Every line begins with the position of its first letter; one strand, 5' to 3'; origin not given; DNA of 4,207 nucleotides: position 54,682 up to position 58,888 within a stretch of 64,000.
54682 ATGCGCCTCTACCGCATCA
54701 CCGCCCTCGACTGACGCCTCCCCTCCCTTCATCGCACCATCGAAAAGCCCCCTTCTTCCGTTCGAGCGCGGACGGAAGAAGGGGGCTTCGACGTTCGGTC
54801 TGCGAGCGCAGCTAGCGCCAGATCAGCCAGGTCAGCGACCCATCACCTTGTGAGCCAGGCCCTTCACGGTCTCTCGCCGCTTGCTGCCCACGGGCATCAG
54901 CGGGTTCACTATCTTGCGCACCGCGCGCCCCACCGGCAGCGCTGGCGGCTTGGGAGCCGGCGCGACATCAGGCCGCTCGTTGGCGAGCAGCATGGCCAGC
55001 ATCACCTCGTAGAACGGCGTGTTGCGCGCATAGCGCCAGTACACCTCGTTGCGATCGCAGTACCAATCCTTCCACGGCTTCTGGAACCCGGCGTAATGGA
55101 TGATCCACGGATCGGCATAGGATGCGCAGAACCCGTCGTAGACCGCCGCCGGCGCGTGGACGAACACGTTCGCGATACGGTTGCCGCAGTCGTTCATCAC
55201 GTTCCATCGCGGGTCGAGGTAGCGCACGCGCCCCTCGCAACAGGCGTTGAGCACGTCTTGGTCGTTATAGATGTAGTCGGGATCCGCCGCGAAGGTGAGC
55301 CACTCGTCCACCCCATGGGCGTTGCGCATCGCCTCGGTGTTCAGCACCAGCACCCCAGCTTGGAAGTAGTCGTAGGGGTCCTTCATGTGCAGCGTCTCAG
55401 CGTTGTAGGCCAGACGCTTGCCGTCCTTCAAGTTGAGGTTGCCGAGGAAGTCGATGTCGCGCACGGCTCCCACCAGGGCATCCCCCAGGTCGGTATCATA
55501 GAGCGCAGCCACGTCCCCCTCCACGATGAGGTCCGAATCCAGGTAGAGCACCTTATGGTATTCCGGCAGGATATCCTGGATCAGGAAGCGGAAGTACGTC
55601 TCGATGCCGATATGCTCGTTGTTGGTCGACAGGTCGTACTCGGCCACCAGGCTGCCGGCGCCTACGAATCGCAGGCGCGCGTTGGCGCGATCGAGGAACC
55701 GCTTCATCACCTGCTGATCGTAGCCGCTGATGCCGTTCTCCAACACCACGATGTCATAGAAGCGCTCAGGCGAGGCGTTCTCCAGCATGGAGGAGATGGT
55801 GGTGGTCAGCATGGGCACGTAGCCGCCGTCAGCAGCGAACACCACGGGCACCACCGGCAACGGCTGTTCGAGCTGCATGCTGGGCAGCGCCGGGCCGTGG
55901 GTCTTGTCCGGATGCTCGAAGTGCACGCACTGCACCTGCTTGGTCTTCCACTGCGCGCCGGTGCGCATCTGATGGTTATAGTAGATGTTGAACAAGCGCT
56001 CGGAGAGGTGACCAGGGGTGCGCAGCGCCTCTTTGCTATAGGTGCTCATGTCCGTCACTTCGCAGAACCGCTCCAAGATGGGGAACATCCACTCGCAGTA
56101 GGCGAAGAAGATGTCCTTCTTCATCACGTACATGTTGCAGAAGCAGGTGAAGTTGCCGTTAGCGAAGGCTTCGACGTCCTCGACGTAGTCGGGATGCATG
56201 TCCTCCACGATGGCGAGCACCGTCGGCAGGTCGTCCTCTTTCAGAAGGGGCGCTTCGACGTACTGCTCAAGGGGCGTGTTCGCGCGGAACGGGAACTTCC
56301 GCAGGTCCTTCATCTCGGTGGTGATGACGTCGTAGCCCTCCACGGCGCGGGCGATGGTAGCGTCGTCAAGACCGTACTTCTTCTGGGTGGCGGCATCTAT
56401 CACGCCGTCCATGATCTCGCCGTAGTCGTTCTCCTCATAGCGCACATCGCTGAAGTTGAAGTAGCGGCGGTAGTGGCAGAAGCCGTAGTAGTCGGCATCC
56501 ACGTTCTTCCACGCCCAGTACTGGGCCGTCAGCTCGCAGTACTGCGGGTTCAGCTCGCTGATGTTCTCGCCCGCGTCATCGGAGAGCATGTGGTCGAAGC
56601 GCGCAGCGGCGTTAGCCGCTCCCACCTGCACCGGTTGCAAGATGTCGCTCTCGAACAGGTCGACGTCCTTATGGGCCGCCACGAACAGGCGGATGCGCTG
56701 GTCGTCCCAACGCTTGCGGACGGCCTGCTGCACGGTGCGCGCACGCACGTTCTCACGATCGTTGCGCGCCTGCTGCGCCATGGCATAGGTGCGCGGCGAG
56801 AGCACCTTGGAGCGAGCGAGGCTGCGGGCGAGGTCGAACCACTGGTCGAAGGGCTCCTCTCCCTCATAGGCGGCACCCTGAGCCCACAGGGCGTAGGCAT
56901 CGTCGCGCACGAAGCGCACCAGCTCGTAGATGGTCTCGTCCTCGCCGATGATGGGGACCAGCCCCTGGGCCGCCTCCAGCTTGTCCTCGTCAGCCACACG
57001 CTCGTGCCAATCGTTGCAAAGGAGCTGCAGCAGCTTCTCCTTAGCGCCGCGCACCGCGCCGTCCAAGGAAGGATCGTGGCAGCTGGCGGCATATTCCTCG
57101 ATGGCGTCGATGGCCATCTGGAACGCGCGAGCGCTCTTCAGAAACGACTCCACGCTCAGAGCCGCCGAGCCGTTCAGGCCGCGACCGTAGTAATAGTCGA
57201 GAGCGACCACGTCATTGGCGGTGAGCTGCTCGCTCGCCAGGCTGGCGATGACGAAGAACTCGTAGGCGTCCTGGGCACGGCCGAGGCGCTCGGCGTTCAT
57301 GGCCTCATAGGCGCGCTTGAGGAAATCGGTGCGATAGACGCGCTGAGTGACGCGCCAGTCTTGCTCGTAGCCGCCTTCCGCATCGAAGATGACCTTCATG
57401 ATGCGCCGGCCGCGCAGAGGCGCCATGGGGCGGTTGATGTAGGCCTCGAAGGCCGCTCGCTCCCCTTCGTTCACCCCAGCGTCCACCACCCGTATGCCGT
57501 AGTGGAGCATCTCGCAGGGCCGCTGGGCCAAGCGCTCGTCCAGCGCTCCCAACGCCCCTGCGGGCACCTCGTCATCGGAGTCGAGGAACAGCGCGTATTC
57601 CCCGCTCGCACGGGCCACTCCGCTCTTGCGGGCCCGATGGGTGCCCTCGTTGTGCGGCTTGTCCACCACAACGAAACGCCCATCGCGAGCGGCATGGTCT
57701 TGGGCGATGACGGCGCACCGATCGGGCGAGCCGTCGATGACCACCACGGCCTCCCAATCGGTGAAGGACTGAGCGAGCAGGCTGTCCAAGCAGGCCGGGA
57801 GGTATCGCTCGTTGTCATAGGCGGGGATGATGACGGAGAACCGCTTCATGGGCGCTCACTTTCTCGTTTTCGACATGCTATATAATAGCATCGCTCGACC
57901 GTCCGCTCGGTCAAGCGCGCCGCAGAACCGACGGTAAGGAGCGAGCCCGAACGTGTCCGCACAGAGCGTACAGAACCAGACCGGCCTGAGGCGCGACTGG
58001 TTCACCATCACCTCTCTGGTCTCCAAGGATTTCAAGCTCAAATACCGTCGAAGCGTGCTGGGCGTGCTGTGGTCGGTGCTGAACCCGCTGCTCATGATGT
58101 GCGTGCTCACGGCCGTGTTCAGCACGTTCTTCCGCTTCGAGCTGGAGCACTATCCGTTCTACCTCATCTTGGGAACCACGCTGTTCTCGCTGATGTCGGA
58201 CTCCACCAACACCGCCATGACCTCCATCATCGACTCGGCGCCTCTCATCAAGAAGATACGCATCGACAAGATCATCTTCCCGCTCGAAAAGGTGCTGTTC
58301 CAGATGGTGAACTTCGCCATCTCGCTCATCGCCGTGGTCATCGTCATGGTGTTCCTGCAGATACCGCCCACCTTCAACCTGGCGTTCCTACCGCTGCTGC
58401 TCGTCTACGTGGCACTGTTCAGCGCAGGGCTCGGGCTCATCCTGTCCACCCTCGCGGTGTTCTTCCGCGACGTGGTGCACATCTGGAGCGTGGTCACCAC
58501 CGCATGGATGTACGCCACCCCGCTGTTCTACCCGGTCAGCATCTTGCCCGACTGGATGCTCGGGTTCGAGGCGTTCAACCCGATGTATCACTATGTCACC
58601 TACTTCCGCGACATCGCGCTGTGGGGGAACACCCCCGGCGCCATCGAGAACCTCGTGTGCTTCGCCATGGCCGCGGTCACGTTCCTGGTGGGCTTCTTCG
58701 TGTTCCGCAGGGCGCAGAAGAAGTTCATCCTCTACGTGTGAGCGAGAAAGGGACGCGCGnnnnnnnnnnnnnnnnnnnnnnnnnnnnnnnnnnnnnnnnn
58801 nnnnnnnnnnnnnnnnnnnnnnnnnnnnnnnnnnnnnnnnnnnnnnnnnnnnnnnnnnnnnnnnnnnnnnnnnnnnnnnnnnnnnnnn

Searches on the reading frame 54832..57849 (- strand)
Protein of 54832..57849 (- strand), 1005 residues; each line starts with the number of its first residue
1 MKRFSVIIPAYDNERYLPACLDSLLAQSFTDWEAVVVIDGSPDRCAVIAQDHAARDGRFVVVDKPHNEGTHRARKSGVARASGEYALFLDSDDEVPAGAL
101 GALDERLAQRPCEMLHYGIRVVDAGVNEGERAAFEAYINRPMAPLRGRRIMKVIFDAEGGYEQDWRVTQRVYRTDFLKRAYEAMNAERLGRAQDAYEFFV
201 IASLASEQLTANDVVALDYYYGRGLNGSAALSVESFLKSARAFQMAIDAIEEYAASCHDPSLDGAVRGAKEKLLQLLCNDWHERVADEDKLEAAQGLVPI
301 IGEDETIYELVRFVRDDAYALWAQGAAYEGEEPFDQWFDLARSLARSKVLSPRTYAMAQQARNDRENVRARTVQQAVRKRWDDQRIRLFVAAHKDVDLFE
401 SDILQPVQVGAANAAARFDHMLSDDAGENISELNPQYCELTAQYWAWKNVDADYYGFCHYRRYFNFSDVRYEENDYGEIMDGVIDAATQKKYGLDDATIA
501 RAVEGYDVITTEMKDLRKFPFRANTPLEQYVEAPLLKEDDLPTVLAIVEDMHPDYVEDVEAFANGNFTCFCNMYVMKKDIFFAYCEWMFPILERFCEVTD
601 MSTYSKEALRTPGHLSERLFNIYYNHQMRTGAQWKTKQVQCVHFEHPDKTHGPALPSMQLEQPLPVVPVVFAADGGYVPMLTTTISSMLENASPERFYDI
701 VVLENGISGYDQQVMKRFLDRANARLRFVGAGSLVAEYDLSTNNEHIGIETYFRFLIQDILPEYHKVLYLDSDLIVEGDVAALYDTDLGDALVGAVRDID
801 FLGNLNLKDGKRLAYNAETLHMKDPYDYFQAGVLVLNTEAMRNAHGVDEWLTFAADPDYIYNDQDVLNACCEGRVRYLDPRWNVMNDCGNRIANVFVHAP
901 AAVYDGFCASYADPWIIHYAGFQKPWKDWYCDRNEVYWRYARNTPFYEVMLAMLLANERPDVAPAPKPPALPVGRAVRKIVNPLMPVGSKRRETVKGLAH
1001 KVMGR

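Call 3: search_protein_families(library=pfam, proteins=[window:54832-57849:-], max_evalue=1)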
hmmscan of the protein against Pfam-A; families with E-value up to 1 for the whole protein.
window:54832-57849:- (1005 aa): 6 families
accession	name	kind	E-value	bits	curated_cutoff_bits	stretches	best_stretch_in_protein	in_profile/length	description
PF14393.11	DUF4422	-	1.4e-69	234.7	25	1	387-627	1-219/220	Domain of unknown function (DUF4422)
PF01501.26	Glyco_transf_8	-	1.3e-37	130.2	24.3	1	669-929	2-252/253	Glycosyl transferase family 8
PF00535.33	Glycos_transf_2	-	6.7e-31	107.9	23.3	1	5-156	1-151/168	Glycosyl transferase family 2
PF13641.12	Glyco_tranf_2_3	-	1.3e-06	29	27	1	3-107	2-111/230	Glycosyltransferase like family 2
PF10111.15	Glyco_tranf_2_2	-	0.0082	16.1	27.3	1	5-93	1-92/276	Glycosyltransferase like family 2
PF18404.7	Glyco_transf_24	-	0.091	12.6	25.7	1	747-796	78-128/268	Glucosyltransferase 24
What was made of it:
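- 54832..57849 (-): 1005-aa GT2-DUF4422-GT8 glycosyltransferase, the likely polymerase. Pfam (call 3).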

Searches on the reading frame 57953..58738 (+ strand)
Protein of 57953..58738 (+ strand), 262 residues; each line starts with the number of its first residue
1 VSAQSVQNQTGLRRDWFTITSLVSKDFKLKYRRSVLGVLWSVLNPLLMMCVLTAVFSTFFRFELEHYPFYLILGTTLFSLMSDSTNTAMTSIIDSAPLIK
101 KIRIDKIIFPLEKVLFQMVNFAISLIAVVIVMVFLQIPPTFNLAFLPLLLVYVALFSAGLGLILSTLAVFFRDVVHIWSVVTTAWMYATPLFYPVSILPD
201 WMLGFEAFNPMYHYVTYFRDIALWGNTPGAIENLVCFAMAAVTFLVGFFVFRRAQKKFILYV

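Call 3: search_protein_families(library=pfam, proteins=[window:57953-58738:+], max_evalue=1)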
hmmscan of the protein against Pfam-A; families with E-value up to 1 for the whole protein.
window:57953-58738:+ (262 aa): 1 family
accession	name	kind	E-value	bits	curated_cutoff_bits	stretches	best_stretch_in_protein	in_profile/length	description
PF01061.29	ABC2_membrane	-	9.1e-21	74.8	26.9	1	20-221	4-209/211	ABC-2 type transporter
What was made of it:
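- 57953..58741 (+): wzm/tagG-like ABC-2 permease, 262 aa, ending 18 nt before wzt. PF01061 9e-21 (call 3).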
